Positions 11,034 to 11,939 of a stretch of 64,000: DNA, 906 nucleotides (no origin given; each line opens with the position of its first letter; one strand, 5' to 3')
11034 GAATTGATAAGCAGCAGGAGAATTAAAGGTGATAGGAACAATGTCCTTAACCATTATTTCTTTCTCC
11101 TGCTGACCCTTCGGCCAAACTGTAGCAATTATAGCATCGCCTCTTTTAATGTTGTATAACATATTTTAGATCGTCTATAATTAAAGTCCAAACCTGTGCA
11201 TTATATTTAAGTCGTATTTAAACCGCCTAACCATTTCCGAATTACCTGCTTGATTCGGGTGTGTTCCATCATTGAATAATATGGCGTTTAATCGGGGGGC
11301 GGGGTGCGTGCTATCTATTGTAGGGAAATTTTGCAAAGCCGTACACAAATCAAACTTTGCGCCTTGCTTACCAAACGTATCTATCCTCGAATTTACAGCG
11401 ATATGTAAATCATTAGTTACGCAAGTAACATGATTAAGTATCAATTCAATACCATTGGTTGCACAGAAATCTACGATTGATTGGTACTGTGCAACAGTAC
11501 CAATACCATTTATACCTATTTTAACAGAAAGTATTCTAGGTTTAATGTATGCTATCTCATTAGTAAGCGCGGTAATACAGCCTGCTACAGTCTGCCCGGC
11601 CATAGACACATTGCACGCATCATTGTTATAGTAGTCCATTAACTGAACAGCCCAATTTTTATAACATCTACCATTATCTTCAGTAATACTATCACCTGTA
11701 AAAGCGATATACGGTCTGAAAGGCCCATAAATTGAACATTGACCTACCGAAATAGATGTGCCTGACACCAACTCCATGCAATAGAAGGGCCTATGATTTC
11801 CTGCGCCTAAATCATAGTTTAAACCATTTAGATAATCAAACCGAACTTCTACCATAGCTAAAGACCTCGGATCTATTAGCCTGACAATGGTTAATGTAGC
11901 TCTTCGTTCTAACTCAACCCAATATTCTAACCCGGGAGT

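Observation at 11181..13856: Tail fibre carrying a C-terminal SGNH/GDSL esterase domain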

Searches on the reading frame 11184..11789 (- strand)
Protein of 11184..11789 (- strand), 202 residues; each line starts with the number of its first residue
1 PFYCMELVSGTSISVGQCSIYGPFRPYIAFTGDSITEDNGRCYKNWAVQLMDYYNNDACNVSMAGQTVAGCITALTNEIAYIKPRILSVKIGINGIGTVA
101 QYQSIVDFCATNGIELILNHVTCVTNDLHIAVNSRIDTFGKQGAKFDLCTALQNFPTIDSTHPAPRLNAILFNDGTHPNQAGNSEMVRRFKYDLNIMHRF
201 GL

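Call 17: search_protein_families(library=ncbifam, proteins=[window:11184-11789:-], max_evalue=1)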
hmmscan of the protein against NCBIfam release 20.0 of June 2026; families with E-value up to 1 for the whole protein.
window:11184-11789:- (202 aa): 1 family
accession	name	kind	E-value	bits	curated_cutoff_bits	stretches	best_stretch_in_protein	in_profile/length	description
NF038230.1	Regu_Geo_Pelo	equivalog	0.16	9.8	1200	1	68-115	525-571/935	GPMC system transcriptional regulator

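Call 18: search_protein_representatives(protein=window:11184-11789:-)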
Query: 202 residues. Proteins with E-value up to 0.001 (for the whole library): 293; up to 1e-10: 118; up to 1e-30: 4. The best 150 are listed.
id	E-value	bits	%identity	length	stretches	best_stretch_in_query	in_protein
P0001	3.1e-133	457.9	99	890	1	1-202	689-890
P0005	1.8e-34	135.4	44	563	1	1-194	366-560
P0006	1.9e-34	135.3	44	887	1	2-197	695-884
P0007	5.4e-32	127.3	42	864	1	8-194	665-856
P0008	1.1e-30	123.1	46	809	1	56-194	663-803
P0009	1.6e-29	119.3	39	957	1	2-194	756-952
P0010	9.7e-29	116.7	37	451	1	2-194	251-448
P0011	4.7e-28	114.5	40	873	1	2-194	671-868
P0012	1.4e-26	109.7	36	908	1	2-194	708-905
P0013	1.5e-26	109.6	43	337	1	1-194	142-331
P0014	1.9e-26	109.2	38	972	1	3-194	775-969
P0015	2.9e-26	108.6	38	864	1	2-195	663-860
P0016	1.3e-24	103.3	37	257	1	2-194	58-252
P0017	1.4e-23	99.8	34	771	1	4-194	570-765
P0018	2.9e-23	98.9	36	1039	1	3-200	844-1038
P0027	8.4e-21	90.8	34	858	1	1-197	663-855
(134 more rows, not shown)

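Call 19: find_homologous_proteins(query=window:11184-11789:-)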
Query window:11184-11789:-: 16 candidates shared short words with the query, none scored E <= 0.001.

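Call 43: find_encoding_contigs(protein=P0006, flank=10000, max_places=3)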
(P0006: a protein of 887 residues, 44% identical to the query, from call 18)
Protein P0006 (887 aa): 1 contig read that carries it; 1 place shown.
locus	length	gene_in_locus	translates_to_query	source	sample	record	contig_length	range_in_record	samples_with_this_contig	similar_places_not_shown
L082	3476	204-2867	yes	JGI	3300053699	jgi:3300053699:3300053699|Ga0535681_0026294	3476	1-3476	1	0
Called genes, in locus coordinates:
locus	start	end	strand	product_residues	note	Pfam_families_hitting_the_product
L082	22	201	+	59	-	-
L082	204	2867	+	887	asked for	PF00657:Lipase_GDSL (faint)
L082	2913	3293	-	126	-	-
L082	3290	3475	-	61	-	?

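Call 44: find_encoding_contigs(protein=P0018, flank=10000, max_places=2)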
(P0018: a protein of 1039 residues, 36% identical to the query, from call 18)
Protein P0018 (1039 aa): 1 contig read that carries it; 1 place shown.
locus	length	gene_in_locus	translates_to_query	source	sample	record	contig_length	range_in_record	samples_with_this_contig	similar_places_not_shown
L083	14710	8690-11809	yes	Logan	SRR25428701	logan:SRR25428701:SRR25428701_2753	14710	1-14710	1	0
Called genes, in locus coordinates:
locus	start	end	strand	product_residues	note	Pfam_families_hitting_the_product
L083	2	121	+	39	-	?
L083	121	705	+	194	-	-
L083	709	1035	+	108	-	PF20449:DUF6706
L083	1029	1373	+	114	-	-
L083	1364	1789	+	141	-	-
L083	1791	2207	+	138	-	-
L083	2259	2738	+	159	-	-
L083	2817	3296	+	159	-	-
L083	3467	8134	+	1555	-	PF20155:TMP_3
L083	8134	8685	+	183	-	-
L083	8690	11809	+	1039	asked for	-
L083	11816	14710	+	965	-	?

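Call 45: find_encoding_contigs(protein=P0027, flank=10000, max_places=2)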
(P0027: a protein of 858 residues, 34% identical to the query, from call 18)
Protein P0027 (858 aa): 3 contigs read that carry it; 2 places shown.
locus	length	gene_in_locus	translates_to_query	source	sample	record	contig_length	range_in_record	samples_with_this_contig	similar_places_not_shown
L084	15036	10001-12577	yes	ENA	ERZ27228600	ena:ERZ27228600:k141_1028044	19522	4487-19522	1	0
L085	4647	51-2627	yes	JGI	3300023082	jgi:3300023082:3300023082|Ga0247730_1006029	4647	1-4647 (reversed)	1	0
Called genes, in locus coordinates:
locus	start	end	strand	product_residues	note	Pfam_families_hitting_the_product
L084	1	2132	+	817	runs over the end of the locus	-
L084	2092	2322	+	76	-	-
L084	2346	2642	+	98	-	-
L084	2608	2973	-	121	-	-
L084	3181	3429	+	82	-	-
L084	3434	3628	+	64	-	-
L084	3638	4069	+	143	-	-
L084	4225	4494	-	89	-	-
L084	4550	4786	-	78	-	-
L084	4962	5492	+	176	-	-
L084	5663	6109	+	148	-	-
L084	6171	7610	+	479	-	PF01343:Peptidase_S49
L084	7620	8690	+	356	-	-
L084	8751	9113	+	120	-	-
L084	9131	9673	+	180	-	-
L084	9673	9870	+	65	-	-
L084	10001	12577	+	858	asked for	PF13472:Lipase_GDSL_2 (weak)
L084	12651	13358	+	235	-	-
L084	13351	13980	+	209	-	-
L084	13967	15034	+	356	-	?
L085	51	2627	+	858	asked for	PF13472:Lipase_GDSL_2 (weak)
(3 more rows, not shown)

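Call 46: find_encoding_contigs(protein=P0009, flank=10000, max_places=2)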
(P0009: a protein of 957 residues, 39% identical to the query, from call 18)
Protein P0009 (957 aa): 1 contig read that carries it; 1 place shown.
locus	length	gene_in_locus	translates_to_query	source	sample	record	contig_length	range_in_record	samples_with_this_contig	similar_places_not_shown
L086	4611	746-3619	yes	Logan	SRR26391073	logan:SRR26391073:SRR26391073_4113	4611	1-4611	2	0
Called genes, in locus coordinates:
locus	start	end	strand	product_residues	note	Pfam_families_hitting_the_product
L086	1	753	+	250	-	?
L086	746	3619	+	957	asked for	-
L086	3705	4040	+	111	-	-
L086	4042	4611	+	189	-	?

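Call 72: find_encoding_contigs(protein=P0005, flank=10000, max_places=1)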
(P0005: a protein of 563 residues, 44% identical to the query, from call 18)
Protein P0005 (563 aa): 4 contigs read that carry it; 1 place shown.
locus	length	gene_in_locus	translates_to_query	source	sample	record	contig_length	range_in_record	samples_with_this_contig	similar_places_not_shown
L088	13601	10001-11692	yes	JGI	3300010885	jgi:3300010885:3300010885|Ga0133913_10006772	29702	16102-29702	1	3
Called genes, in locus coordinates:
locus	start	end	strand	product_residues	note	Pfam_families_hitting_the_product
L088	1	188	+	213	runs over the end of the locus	PF00535:Glycos_transf_2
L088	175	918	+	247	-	PF01531:Glyco_transf_11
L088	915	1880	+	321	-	PF13692:Glyco_trans_1_4, PF00534:Glycos_transf_1, PF20706:GT4-conflict (weak)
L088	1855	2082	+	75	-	-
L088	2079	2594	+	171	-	-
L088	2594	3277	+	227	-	PF05521:Phage_HCP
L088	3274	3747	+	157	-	-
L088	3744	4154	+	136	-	-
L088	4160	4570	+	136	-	PF06199:Phage_tail_2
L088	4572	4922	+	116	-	-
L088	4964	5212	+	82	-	-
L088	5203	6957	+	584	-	PF06791:TMP_2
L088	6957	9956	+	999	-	-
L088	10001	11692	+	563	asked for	PF00657:Lipase_GDSL (faint), PF13472:Lipase_GDSL_2 (weak)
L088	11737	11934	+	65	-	PF20712:CyanoTRADDas_TM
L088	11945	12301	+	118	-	-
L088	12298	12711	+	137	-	PF08291:Peptidase_M15_3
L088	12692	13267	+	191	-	-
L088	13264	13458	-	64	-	-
